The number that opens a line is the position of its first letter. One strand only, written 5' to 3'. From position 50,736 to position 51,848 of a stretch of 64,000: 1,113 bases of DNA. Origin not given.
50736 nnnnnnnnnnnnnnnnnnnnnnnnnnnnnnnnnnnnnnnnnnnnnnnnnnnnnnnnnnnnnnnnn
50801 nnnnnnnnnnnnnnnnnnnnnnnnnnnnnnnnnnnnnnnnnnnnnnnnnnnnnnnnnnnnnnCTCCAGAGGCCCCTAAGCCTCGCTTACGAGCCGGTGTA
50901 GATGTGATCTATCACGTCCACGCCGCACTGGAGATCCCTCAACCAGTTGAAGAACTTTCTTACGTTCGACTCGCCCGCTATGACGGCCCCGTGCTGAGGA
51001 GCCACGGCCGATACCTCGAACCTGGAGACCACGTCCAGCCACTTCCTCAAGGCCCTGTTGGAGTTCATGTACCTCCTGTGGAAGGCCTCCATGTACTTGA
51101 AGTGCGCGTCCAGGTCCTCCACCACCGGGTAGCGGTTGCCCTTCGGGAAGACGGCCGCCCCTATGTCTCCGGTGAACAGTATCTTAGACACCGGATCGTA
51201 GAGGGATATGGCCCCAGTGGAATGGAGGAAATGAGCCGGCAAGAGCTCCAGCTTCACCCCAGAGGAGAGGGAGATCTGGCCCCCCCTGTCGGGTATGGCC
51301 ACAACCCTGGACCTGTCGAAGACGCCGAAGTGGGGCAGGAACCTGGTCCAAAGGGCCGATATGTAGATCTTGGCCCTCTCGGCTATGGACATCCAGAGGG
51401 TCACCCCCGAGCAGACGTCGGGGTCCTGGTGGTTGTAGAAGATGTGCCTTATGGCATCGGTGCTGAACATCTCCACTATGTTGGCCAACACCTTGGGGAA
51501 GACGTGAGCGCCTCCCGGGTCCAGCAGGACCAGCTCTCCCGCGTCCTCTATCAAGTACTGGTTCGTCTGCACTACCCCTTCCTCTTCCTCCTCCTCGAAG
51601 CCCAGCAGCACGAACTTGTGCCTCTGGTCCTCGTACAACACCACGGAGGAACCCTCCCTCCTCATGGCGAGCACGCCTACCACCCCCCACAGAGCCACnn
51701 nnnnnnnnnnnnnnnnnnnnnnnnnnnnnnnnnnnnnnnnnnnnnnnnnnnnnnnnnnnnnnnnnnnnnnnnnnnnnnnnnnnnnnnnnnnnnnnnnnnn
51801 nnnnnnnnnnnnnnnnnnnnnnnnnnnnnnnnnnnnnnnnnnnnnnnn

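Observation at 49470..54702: Compact oxygen/oxidative-stress module: FprA, selC, tsaE-tsaB, PerR-like Fur, ODP-like di-iron domain, soluble MCP, flavoredoxin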

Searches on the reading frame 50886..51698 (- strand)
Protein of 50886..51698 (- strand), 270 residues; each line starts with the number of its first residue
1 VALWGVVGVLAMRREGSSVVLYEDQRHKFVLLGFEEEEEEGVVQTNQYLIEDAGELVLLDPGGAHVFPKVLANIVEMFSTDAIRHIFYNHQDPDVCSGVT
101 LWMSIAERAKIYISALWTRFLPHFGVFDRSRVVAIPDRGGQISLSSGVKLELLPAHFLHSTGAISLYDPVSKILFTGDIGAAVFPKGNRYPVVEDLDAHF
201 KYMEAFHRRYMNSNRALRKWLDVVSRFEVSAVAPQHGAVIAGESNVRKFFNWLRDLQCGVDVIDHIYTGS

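Call 4: search_protein_families(library=pfam, proteins=[window:50886-51698:-], max_evalue=0.01)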
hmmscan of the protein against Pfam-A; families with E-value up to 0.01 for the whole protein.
window:50886-51698:- (270 aa): 2 families
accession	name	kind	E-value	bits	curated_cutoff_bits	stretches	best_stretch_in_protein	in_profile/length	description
PF19583.5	ODP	-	1.3e-76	257.3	27.2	1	43-237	1-194/194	ODP family beta lactamase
PF00753.33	Lactamase_B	-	3.2e-15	57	22.7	1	41-236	2-196/196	Metallo-beta-lactamase superfamily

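Call 5: search_protein_families(library=ncbifam, proteins=[window:50886-51698:-], max_evalue=0.01)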
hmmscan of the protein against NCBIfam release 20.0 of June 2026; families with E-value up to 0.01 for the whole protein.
window:50886-51698:- (270 aa): 4 families
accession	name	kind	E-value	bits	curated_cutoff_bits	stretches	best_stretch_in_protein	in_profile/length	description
TIGR04558.1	SoxH_rel_PQQ_1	hypoth_equivalog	1.2e-05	24.5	300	0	41-102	30-91/285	quinoprotein relay system zinc metallohydrolase 1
NF008887.0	PRK11921.1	equivalog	0.0016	17.4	635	1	45-254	35-245/396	anaerobic nitric oxide reductase flavorubredoxin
NF012229.1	bla_class_B_core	domain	0.0018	18.5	100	1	38-165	8-135/139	metallo-beta-lactamase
TIGR04559.1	SoxH_rel_PQQ_2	hypoth_equivalog_domain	0.0083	15.6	280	0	91-179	90-177/283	quinoprotein relay system zinc metallohydrolase 2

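Call 6: search_solved_structures(query=window:50886-51698:-, max_evalue=0.001, show_alignments=2)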
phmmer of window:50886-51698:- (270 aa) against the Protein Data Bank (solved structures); distinct sequences matched with E-value up to 0.001: 8.
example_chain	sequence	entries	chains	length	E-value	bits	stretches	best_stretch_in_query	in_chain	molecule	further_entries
6qrq_B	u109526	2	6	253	2.3e-108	364.9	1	19-268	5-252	Oxygen-binding diiron protein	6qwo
6qnm_A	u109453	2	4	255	2.1e-85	289.6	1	18-267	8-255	OXYGEN-BINDING DI-IRON PROTEIN | Uncharacterized protein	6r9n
6h0d_A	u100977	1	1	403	4.6e-05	26.2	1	44-258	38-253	Putative diflavin flavoprotein A 3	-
6h0c_A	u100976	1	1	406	4.7e-05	26.2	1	44-258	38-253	Putative diflavin flavoprotein A 3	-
4dik_A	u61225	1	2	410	0.00025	23.8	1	39-239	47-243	FLAVOPROTEIN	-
5v8s_A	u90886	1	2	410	0.00061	22.5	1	39-239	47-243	Flavoprotein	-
4dil_A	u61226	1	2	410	0.00063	22.5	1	39-239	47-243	FLAVOPROTEIN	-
1vme_A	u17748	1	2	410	0.00064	22.4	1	39-239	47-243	Flavoprotein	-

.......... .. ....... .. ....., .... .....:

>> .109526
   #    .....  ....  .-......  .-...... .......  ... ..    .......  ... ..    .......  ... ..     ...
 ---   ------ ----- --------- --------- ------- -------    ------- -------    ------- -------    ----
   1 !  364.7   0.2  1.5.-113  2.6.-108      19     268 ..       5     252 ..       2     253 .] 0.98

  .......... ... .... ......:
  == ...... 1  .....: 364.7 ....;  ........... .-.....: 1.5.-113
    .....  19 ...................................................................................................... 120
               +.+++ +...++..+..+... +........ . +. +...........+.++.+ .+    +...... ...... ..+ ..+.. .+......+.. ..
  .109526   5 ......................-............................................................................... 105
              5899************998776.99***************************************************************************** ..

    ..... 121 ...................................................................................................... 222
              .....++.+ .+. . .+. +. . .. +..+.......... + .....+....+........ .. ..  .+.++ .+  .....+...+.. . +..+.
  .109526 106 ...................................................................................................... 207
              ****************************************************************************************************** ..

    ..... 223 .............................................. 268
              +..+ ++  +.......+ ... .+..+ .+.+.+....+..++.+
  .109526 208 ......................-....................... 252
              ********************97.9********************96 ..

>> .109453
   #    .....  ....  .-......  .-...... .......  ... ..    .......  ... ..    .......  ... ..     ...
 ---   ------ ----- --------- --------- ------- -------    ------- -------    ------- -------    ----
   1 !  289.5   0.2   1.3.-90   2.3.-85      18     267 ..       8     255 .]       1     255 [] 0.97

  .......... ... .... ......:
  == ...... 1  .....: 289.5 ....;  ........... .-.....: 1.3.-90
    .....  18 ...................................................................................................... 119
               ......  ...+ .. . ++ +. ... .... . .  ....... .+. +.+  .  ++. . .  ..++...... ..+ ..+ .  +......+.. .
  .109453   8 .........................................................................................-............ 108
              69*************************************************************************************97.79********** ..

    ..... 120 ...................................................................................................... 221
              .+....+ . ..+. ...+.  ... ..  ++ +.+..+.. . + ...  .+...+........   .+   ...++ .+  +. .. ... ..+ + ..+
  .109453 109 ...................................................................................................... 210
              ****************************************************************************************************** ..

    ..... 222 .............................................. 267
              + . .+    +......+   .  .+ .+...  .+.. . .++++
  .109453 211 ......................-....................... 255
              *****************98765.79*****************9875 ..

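Call 14: find_homologous_proteins(query=window:50886-51698:-, max_evalue=1e-10)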
Query window:50886-51698:- (270 aa): 3233 proteins with E <= 1e-10 among 4118 candidates; the best 120 are listed.
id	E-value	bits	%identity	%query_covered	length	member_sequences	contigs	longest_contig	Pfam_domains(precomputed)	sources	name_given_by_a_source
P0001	1.1e-173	594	100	97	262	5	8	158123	PF19583.6,PF00753.34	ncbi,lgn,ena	-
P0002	1.6e-116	406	65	94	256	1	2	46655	PF19583.6,PF00753.34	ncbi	-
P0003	2.2e-116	406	66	94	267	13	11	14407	PF19583.6,PF00753.34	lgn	-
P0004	3.3e-116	405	65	94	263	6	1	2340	PF19583.6,PF00753.34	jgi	-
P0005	1.0e-114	401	67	95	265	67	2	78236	PF19583.6,PF00753.34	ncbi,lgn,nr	ncbi:MAG: hypothetical protein PWR02_238 [Synergistales bacterium]|nr:hypothetical protein [Synergis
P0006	1.3e-113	397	66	93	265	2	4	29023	PF19583.6,PF00753.34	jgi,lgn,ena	jgi:flavorubredoxin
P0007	1.9e-112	393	64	93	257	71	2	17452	PF19583.6,PF00753.34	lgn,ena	-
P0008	2.0e-112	393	63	93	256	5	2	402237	PF19583.6,PF00753.34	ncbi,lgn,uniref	ncbi:MBL fold metallo-hydrolase [Aminobacterium mobile]|uniref:MBL fold metallo-hydrolase n=1 Tax=Am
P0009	5.6e-112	392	66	93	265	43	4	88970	PF19583.6,PF00753.34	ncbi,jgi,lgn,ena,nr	ncbi:MAG TPA: MBL fold metallo-hydrolase [Thermosynergistes sp.]|nr:MBL fold metallo-hydrolase [Ther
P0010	7.1e-112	391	65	94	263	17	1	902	PF19583.6,PF00753.34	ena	-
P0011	1.2e-111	391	63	94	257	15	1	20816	PF19583.6,PF00753.34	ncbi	-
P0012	1.7e-111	390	66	93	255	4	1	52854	PF19583.6,PF00753.34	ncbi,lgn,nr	ncbi:MAG: MBL fold metallo-hydrolase [Synergistetes bacterium]|nr:MBL fold metallo-hydrolase [Synerg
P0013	5.2e-111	388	63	93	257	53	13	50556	PF19583.6,PF00753.34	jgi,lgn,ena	-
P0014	5.4e-111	388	66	93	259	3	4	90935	PF19583.6,PF00753.34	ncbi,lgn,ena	-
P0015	2.4e-110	386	65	92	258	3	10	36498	PF19583.6,PF00753.34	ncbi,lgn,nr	ncbi:MAG: hypothetical protein PWP37_496 [Thermotogota bacterium]|nr:hypothetical protein [Thermotog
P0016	3.9e-110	386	63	94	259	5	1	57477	PF19583.6,PF00753.34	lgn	-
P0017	4.3e-110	385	64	93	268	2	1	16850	PF19583.6,PF00753.34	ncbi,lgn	-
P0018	4.9e-110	385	63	93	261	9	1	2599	PF19583.6,PF00753.34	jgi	jgi:flavorubredoxin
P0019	2.4e-109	383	62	94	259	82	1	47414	PF19583.6,PF00753.34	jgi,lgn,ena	-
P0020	3.3e-109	383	62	93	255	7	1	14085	PF19583.6,PF00753.34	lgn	-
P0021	4.6e-109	382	62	93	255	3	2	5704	PF19583.6,PF00753.34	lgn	-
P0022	4.6e-109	382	63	94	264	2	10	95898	PF19583.6,PF00753.34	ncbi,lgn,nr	ncbi:MAG: MBL fold metallo-hydrolase [Synergistetes bacterium]|nr:MAG: Beta-lactamase domain protein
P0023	5.8e-109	382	62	94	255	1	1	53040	PF19583.6,PF00753.34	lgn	-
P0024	7.8e-109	381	63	93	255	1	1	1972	PF19583.6,PF00753.34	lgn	-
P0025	8.4e-109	381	61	95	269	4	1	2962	PF19583.6,PF00753.34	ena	-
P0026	2.1e-108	380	60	93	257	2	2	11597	PF19583.6,PF00753.34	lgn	-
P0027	3.0e-108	379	63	93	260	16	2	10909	PF19583.6,PF00753.34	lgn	-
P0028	9.7e-108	378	62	93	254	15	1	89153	PF19583.6,PF00753.34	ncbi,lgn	-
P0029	1.1e-107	378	64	94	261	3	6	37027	PF19583.6,PF00753.34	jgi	jgi:flavorubredoxin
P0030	1.4e-107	377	62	91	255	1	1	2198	PF19583.6,PF00753.34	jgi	jgi:flavorubredoxin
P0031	1.7e-107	377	61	94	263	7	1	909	PF19583.6,PF00753.34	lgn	-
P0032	2.2e-107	377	63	93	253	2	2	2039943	PF19583.6,PF00753.34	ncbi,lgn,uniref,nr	ncbi:oxygen-binding di-iron domain-containing protein [Pseudothermotoga thermarum]|uniref:Beta-lacta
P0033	2.6e-107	376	64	93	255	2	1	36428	PF19583.6,PF00753.34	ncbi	-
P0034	3.9e-107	376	62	93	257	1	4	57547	PF19583.6,PF00753.34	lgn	-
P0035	2.9e-106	373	62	94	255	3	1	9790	PF19583.6,PF00753.34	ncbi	-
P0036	7.5e-106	372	61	93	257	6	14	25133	PF19583.6,PF00753.34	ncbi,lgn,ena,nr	ncbi:MAG: MBL fold metallo-hydrolase [Fretibacterium sp.]|nr:MBL fold metallo-hydrolase [Fretibacter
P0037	7.5e-106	372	62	95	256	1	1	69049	PF19583.6,PF00753.34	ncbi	-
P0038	8.1e-106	371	61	93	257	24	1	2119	PF19583.6,PF00753.34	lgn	-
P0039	2.0e-105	370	62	94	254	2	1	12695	PF19583.6,PF00753.34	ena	-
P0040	9.0e-105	368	60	93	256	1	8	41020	PF19583.6,PF00753.34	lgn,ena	-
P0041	1.0e-104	368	59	96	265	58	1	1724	PF19583.6,PF00753.34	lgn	-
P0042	1.1e-104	368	61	92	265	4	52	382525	PF19583.6,PF00753.34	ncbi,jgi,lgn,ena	-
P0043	1.4e-104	367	60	94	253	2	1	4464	PF19583.6,PF00753.34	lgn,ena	-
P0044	1.5e-104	367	60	93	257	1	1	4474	PF19583.6,PF00753.34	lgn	-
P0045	1.7e-104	367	64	92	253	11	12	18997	PF19583.6,PF00753.34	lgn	-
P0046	2.4e-104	367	64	92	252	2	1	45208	PF19583.6,PF00753.34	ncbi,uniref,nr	ncbi:MBL fold metallo-hydrolase [Thermotoga sp. KOL6]|uniref:MBL fold metallo-hydrolase n=1 Tax=Ther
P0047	3.9e-104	366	58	93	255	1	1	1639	PF19583.6,PF00753.34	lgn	-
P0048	4.0e-104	366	61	92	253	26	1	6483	PF19583.6,PF00753.34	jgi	jgi:flavorubredoxin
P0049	4.3e-104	366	58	94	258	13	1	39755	PF19583.6,PF00753.34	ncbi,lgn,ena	-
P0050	4.6e-104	366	61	92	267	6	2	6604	PF19583.6,PF00753.34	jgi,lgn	jgi:flavorubredoxin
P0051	4.7e-104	366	61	92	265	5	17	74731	PF19583.6,PF00753.34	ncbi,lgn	-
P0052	1.5e-103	364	61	93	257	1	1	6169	PF19583.6,PF00753.34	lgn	-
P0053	5.9e-103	362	60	94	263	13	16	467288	PF19583.6,PF00753.34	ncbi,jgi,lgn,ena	jgi:flavorubredoxin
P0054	1.1e-102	361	62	93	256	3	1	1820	PF19583.6,PF00753.34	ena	-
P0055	1.4e-102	361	60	92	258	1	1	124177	PF19583.6,PF00753.34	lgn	-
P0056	3.2e-102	360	60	93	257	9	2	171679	PF19583.6,PF00753.34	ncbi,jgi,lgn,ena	-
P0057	5.1e-102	359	62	88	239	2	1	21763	PF19583.6,PF00753.34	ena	-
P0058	5.6e-102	359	61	94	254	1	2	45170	PF19583.6,PF00753.34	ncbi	-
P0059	9.5e-102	358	59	92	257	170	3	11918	PF19583.6,PF00753.34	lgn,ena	-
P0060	1.0e-101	358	60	93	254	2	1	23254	PF19583.6,PF00753.34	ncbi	-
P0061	1.4e-101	357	62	92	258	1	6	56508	PF19583.6,PF00753.34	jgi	-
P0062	5.6e-101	356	58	93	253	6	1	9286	PF19583.6,PF00753.34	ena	-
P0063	8.9e-101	355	62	92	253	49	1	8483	PF19583.6,PF00753.34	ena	-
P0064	1.2e-100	354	60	93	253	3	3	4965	PF19583.6,PF00753.34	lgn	-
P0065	2.1e-100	354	61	92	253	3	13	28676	PF19583.6,PF00753.34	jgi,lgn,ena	-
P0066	2.5e-100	353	58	93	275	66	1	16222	PF19583.6,PF00753.34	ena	-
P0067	4.7e-100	353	59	93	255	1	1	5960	PF19583.6,PF00753.34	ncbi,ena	-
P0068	2.6e-99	350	59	96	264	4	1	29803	PF19583.6,PF00753.34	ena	-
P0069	4.3e-99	349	59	92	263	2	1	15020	PF19583.6,PF00753.34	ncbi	-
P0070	6.6e-99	349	58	93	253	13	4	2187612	PF19583.6,PF00753.34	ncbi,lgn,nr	nr:MBL fold metallo-hydrolase [Thermotoga profunda]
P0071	9.4e-99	348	58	94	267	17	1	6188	PF19583.6,PF00753.34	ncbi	-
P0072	8.8e-98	345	58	92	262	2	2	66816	PF19583.6,PF00753.34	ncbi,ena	-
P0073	1.1e-97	345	59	93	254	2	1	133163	PF19583.6,PF00753.34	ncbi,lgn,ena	-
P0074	7.7e-97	342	58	93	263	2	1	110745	PF19583.6,PF00753.34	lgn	-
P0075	8.9e-97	342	55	93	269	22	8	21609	PF19583.6,PF00753.34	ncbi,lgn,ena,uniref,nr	ncbi:MBL fold metallo-hydrolase [Acetomicrobium sp.]|uniref:MBL fold metallo-hydrolase n=1 Tax=Aceto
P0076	9.0e-97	342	57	93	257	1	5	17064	PF19583.6,PF00753.34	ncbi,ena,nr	ncbi:MAG: MBL fold metallo-hydrolase [Fretibacterium sp.]|nr:MBL fold metallo-hydrolase [Fretibacter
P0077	1.7e-96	341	58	93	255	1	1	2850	PF19583.6,PF00753.34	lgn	-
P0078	1.8e-96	341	59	93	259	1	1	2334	PF19583.6,PF00753.34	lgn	-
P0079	2.1e-96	341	59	92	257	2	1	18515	PF19583.6,PF00753.34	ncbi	-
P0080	2.8e-96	340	57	93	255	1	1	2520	PF19583.6,PF00753.34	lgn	-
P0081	4.9e-96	339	58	90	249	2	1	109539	PF19583.6,PF00753.34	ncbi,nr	ncbi:MAG: MBL fold metallo-hydrolase [Synergistales bacterium]|nr:MBL fold metallo-hydrolase [Synerg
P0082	6.2e-96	339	58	93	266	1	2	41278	PF19583.6,PF00753.34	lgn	-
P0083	7.9e-96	339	57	93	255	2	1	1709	PF19583.6,PF00753.34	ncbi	-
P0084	8.0e-96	339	56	92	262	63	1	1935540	PF19583.6,PF00753.34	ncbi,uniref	ncbi:MBL fold metallo-hydrolase [Thermodesulfovibrio sp. 3907-1M]|uniref:MBL fold metallo-hydrolase 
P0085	2.6e-95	337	54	92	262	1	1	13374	PF19583.6,PF00753.34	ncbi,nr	ncbi:MAG: FprA family A-type flavoprotein [Thermodesulfovibrionales bacterium]|nr:FprA family A-type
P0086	3.2e-95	337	57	92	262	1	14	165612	PF19583.6,PF00753.34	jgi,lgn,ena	-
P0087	4.5e-95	336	57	92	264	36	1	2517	PF19583.6,PF00753.34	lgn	-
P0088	6.3e-95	336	57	92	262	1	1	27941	PF19583.6,PF00753.34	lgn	-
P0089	6.4e-95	336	57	92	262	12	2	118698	PF19583.6,PF00753.34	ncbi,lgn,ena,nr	ncbi:MAG TPA: MBL fold metallo-hydrolase [Thermodesulfovibrio thiophilus]|nr:MBL fold metallo-hydrol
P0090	6.6e-95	336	58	91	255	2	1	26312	PF19583.6,PF00753.34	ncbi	-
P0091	2.1e-94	334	55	93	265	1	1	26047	PF19583.6,PF00753.34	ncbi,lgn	-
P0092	3.0e-94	333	55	92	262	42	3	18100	PF19583.6,PF00753.34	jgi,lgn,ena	-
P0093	3.3e-94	333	56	92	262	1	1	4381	PF19583.6,PF00753.34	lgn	-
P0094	3.8e-94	333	56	92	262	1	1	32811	PF19583.6,PF00753.34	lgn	-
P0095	4.2e-94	333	57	92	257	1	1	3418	PF19583.6,PF00753.34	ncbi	-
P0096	4.3e-94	333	56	92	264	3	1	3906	PF19583.6,PF00753.34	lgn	-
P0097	5.6e-94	333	56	92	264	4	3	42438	PF19583.6,PF00753.34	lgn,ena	-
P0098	8.3e-94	332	59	92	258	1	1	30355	PF19583.6,PF00753.34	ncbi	ncbi:oxygen-binding di-iron domain-containing protein [Hydrogenivirga sp.]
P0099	8.5e-94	332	56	93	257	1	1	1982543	PF19583.6,PF00753.34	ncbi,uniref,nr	ncbi:MBL fold metallo-hydrolase [Thermosipho ferrireducens]|uniref:MBL fold metallo-hydrolase n=1 Ta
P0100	8.6e-94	332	56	92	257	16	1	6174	PF19583.6,PF00753.34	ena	-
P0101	1.2e-93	332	60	92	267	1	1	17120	PF19583.6,PF00753.34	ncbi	-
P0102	1.9e-93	331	57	92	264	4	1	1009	PF19583.6,PF00753.34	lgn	-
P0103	2.3e-93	331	56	92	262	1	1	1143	PF19583.6,PF00753.34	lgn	-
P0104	8.0e-93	329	57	92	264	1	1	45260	PF19583.6,PF00753.34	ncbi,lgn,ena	-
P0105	2.2e-92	327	54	92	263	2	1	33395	PF19583.6,PF00753.34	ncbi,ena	-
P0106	2.7e-92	327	60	92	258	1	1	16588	PF19583.6,PF00753.34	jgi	jgi:flavorubredoxin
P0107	2.8e-92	327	55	92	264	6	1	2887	PF19583.6,PF00753.34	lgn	-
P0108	2.8e-92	327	58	91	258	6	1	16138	PF19583.6,PF00753.34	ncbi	-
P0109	3.6e-92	327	57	96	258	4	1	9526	PF19583.6,PF00753.34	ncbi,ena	-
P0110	5.2e-92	326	55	92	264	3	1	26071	PF19583.6,PF00753.34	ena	-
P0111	5.7e-92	326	58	92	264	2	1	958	PF19583.6,PF00753.34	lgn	-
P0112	1.1e-91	325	58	95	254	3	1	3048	PF19583.6,PF00753.34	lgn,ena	-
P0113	2.4e-91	324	55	92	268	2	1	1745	PF19583.6,PF00753.34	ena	-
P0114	2.6e-91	324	55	92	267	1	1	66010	PF19583.6,PF00753.34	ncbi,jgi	jgi:flavorubredoxin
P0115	6.4e-91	323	58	91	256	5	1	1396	PF19583.6,PF00753.34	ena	-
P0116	7.1e-91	322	55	93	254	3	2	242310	PF19583.6,PF00753.34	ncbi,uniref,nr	ncbi:beta-lactamase [Thermosipho affectus]|uniref:Beta-lactamase n=1 Tax=Thermosipho affectus TaxID=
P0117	8.0e-91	322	54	92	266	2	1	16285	PF19583.6,PF00753.34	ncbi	-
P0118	9.8e-91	322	56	92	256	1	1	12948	PF19583.6,PF00753.34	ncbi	-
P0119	1.0e-90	322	56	93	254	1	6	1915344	PF19583.6,PF00753.34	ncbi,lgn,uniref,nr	ncbi:beta-lactamase [Thermosipho melanesiensis]|uniref:Beta-lactamase domain protein n=2 Tax=Thermos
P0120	1.2e-90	322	55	95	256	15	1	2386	PF19583.6,PF00753.34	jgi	jgi:flavorubredoxin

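Call 15: find_encoding_contigs(protein=P0001, flank=6000, max_places=4)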
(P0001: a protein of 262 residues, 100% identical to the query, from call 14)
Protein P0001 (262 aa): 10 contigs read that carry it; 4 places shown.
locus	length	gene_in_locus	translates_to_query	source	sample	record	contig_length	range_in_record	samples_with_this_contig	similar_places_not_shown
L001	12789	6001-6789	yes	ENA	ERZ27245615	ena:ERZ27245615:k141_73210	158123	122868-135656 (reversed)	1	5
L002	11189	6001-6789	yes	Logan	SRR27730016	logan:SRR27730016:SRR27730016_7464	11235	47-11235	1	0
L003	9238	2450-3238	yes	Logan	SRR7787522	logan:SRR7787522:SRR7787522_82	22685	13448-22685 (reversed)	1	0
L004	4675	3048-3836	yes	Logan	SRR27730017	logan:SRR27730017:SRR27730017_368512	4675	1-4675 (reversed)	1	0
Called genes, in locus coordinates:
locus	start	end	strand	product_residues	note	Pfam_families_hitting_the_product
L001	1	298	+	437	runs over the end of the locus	PF00009:GTP_EFTU, PF01926:MMR_HSR1, PF02421:FeoB_N, PF04548:AIG1 (weak), PF00009:GTP_EFTU (weak), PF01926:MMR_HSR1, PF02421:FeoB_N, PF14714:KH_dom-like, +5 more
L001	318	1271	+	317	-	PF00696:AA_kinase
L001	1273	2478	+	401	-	PF01545:Cation_efflux, PF16916:ZT_dimer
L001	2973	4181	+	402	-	PF00753:Lactamase_B, PF19583:ODP, PF00258:Flavodoxin_1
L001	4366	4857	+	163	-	PF02367:TsaE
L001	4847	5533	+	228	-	PF00814:TsaD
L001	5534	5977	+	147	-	PF01475:FUR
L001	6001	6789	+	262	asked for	PF00753:Lactamase_B, PF19583:ODP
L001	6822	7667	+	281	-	PF00015:MCPsignal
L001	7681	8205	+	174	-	PF01613:Flavin_Reduct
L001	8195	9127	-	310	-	PF04055:Radical_SAM, PF16199:Radical_SAM_C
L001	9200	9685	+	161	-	PF01066:CDP-OH_P_transf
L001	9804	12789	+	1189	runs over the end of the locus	PF04563:RNA_pol_Rpb2_1, PF04561:RNA_pol_Rpb2_2, PF04565:RNA_pol_Rpb2_3, PF10385:RNA_pol_Rpb2_45, PF00562:RNA_pol_Rpb2_6, PF04560:RNA_pol_Rpb2_7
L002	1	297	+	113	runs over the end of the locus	?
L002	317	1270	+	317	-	PF00696:AA_kinase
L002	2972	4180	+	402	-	PF00753:Lactamase_B, PF19583:ODP, PF00258:Flavodoxin_1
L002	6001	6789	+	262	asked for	PF00753:Lactamase_B, PF19583:ODP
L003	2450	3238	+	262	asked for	PF00753:Lactamase_B, PF19583:ODP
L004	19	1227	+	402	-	PF00753:Lactamase_B, PF19583:ODP, PF00258:Flavodoxin_1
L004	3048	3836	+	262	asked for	PF00753:Lactamase_B, PF19583:ODP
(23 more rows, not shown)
